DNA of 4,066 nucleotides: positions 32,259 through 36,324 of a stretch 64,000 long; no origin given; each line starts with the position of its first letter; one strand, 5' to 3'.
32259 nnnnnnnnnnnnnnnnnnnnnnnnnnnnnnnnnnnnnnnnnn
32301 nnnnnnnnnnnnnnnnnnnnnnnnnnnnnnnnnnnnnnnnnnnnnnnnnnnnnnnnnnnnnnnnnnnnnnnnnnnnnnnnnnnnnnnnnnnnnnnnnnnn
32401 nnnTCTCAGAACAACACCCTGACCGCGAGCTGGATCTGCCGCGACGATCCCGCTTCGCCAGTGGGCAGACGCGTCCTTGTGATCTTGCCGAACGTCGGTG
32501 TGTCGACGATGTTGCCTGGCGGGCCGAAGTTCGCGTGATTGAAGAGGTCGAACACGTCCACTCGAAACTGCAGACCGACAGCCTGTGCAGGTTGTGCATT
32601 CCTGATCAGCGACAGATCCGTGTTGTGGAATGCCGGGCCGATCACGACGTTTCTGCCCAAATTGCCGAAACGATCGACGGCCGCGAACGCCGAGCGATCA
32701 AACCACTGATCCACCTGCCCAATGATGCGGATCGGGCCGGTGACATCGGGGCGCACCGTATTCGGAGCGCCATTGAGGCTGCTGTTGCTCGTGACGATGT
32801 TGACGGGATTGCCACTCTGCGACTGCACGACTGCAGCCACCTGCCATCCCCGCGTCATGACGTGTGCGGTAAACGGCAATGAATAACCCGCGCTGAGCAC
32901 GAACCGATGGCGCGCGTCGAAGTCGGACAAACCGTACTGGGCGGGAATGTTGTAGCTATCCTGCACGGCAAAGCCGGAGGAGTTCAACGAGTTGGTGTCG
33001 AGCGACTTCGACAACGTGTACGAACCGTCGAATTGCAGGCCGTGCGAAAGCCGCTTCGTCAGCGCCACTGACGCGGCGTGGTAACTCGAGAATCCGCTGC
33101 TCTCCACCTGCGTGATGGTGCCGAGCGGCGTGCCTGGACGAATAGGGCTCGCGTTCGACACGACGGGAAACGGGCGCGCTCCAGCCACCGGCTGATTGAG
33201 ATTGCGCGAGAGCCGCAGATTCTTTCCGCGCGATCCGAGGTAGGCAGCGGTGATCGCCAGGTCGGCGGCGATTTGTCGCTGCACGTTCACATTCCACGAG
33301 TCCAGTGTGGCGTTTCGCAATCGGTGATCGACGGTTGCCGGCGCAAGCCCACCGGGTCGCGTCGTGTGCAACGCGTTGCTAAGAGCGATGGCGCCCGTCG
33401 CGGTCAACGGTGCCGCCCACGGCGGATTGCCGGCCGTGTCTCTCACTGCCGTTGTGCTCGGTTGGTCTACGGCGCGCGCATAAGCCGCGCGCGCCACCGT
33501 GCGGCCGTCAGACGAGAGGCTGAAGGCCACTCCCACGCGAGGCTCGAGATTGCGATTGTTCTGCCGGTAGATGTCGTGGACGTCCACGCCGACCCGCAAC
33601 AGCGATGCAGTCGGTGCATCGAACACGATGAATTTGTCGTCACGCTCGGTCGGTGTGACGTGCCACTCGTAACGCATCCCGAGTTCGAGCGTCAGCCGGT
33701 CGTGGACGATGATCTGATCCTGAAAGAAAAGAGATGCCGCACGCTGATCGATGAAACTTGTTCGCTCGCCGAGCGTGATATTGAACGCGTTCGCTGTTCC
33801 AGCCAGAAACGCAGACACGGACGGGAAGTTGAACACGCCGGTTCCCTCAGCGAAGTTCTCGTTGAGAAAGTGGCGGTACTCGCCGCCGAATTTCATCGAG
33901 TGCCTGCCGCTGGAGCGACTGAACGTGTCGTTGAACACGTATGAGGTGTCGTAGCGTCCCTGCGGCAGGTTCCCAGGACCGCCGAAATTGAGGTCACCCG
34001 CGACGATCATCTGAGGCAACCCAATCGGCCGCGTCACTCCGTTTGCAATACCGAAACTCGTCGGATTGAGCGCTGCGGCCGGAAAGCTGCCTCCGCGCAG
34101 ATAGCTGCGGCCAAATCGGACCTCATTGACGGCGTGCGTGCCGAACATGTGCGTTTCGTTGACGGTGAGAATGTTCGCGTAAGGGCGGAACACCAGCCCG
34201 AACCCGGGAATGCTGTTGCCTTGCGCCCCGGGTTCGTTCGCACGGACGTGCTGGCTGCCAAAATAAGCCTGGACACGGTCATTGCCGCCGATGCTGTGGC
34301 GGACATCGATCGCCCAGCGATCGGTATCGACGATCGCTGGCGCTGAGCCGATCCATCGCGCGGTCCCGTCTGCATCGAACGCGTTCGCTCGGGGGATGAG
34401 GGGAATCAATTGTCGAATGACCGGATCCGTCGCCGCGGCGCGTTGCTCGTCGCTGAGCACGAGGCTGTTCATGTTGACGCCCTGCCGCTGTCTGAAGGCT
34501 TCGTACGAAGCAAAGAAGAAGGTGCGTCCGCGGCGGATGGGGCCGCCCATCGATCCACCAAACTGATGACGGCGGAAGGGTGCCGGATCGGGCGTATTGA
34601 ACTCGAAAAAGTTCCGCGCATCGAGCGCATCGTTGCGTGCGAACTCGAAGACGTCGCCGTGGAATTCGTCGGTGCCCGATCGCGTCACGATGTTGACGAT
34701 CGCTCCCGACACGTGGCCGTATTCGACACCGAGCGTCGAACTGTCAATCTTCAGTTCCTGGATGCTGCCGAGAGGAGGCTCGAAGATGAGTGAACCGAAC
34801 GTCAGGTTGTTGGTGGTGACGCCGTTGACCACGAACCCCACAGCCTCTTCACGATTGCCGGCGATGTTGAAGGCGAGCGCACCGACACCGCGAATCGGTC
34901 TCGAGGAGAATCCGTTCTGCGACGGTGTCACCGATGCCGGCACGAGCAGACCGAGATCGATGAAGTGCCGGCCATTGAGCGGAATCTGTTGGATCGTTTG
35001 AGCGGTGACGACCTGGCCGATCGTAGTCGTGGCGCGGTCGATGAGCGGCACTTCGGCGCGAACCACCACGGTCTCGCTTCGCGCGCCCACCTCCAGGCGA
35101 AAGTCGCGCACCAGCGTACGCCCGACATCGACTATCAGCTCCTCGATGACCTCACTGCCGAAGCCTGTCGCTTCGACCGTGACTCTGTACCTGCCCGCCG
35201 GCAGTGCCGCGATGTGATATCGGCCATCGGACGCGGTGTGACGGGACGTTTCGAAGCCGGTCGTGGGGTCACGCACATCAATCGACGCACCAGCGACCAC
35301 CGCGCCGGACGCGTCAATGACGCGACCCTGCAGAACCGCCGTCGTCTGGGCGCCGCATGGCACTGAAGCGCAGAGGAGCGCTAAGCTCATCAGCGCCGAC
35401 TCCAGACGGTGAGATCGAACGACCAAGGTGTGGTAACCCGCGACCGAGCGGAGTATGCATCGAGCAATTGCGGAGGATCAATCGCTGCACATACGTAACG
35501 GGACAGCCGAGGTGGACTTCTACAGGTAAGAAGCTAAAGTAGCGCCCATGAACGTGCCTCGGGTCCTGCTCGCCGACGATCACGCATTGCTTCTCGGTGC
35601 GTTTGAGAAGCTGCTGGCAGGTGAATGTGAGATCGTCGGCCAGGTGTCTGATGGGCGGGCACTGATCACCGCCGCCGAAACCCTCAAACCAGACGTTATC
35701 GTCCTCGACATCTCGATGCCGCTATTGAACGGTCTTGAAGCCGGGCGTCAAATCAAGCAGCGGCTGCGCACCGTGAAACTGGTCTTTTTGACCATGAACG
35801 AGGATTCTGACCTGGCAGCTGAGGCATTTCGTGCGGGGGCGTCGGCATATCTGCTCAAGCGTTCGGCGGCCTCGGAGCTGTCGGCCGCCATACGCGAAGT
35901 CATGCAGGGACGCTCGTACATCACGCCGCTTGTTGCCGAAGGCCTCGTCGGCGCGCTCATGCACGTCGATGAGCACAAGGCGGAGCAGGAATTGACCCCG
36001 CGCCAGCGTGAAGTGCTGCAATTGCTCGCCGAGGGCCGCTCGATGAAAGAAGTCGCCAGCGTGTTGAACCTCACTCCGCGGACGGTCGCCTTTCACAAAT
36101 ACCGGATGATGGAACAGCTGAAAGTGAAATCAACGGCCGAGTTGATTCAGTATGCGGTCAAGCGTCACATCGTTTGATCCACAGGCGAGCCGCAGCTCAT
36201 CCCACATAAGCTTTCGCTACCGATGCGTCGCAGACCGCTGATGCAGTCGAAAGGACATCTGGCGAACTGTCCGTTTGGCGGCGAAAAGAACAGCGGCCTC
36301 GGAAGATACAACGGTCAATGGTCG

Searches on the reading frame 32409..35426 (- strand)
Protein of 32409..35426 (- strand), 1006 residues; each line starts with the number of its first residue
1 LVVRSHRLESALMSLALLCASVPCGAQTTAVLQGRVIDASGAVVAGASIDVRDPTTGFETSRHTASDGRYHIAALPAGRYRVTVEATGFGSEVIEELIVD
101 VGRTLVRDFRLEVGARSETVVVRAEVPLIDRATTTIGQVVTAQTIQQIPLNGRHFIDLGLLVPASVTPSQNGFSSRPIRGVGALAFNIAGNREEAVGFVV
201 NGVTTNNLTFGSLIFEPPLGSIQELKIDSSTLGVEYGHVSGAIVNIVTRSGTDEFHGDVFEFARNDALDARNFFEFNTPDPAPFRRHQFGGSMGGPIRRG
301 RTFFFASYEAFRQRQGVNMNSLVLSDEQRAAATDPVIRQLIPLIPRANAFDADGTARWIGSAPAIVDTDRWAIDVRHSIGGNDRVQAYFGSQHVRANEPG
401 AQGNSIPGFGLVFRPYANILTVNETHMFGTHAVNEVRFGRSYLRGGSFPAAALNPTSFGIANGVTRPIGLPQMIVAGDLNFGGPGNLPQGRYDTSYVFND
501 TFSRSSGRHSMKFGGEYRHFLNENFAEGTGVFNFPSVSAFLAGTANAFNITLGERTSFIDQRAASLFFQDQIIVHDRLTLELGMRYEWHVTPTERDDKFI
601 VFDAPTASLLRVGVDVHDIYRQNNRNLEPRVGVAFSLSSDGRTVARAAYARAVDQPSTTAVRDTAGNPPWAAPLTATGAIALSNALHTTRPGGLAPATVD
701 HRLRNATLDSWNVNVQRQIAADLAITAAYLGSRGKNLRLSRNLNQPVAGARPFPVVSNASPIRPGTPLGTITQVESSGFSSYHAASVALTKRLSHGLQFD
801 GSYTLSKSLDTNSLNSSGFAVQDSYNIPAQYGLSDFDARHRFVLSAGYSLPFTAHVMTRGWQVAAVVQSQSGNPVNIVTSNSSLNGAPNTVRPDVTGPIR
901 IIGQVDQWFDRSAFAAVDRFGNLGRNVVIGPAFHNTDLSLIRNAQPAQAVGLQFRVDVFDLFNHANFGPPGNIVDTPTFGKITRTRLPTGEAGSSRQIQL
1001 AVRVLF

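Call 65: search_protein_families(library=pfam, proteins=[window:32409-35426:-], max_evalue=0.001)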
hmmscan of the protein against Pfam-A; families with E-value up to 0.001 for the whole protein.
window:32409-35426:- (1006 aa): 4 families
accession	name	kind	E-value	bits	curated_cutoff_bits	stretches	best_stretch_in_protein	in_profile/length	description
PF25183.1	OMP_b-brl_4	-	3.2e-169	565.5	30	2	332-999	118-838/838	Outer membrane beta barrel domain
PF13620.12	CarboxypepD_reg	-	2e-19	70.2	32.3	1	32-112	2-82/82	Carboxypeptidase regulatory-like domain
PF00593.30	TonB_dep_Rec_b-barrel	-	1.8e-07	31.9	27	1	483-855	110-386/436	TonB dependent receptor-like, beta-barrel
PF13715.12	CarbopepD_reg_2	-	8.4e-06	26.2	32.2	1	32-95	1-61/88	CarboxypepD_reg-like domain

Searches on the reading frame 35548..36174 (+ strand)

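Call 65: search_protein_families(library=pfam, proteins=[window:35548-36174:+], max_evalue=0.001)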
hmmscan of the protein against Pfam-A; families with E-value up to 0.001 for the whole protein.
window:35548-36174:+ (209 aa): 5 families
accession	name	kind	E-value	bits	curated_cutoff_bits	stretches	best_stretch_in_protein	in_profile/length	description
PF00072.30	Response_reg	-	5.4e-24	84.9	30.2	1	6-116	1-111/111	Response regulator receiver domain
PF00196.25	GerE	-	2.1e-18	66.1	23.5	1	148-203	2-57/57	Bacterial regulatory proteins, luxR family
PF08281.18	Sigma70_r4_2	-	2e-08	34.2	25.7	1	147-191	9-54/54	Sigma-70, region 4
PF13518.12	HTH_28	-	0.00012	22.5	25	0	153-182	2-31/52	Helix-turn-helix domain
PF04545.22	Sigma70_r4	-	0.00025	21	24.1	1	147-189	3-46/50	Sigma-70, region 4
